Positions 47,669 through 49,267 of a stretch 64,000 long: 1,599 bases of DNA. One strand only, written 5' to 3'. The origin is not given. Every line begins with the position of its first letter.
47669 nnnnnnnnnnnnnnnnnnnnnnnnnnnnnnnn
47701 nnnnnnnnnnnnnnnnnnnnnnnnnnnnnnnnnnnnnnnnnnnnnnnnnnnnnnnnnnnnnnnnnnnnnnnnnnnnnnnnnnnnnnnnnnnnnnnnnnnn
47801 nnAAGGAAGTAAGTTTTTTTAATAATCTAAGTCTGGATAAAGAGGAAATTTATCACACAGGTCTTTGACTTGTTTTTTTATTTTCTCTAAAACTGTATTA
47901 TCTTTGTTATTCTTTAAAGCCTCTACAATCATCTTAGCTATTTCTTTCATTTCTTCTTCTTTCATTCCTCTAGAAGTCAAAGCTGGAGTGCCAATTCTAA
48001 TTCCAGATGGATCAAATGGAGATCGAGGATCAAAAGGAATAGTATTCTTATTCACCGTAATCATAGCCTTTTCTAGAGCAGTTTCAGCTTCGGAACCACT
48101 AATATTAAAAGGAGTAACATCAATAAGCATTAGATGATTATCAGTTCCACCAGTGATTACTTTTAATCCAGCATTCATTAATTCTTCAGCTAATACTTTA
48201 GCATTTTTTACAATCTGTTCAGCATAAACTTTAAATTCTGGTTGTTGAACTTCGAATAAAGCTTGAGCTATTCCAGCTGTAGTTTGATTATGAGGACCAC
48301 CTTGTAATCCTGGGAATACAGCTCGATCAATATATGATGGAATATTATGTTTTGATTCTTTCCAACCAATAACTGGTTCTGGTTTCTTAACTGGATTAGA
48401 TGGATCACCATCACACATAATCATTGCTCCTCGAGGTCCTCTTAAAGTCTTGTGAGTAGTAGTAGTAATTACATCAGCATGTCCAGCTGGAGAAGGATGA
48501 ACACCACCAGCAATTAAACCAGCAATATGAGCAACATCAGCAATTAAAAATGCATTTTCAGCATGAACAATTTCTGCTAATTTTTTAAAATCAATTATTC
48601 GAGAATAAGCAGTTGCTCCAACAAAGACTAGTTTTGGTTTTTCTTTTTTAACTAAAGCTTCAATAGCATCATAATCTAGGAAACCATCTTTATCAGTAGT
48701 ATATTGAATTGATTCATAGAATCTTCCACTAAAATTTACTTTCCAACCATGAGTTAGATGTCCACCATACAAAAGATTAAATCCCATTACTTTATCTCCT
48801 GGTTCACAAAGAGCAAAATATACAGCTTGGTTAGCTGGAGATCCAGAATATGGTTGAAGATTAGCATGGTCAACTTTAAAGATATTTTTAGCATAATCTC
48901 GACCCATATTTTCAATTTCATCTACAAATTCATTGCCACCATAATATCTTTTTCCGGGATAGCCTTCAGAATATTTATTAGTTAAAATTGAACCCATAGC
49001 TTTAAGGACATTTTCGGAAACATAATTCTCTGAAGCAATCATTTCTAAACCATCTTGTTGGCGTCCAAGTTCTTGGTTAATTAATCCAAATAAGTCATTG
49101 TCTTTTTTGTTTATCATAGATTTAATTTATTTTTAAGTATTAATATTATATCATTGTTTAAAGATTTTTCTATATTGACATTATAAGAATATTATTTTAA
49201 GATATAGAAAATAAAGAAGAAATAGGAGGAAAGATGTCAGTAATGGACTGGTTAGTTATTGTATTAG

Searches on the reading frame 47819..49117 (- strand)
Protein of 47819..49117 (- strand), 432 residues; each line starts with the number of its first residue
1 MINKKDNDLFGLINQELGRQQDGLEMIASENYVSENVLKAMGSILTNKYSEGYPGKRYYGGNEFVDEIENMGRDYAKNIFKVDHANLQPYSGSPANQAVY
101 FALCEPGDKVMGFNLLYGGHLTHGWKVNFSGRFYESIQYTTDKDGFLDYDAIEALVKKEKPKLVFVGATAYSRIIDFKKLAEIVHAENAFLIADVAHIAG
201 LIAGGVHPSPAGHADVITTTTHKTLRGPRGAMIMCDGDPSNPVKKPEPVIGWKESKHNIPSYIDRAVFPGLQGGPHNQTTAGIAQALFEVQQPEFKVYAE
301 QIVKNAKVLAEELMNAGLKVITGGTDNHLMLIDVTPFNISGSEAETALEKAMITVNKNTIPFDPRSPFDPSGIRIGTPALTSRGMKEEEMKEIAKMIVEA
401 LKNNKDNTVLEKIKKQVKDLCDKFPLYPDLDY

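Call 3: search_protein_families(library=pfam, proteins=[window:47819-49117:-], max_evalue=0.01)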
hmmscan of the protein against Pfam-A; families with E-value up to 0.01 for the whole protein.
window:47819-49117:- (432 aa): 5 families
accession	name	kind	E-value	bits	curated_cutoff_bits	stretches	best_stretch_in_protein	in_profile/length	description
PF00464.25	SHMT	-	3e-158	527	27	1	3-397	2-399/399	Serine hydroxymethyltransferase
PF00155.27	Aminotran_1_2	-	3.8e-10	39.9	19.7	1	61-385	40-354/361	Aminotransferase class I and II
PF01053.26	Cys_Met_Meta_PP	-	4e-06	26.1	27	1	90-229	74-204/381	Cys/Met metabolism PLP-dependent enzyme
PF01212.27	Beta_elim_lyase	-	2.7e-05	24.1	27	1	56-321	25-238/288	Beta-eliminating lyase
PF00266.25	Aminotran_5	-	0.0014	18.1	21.5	1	140-233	120-210/371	Aminotransferase class-V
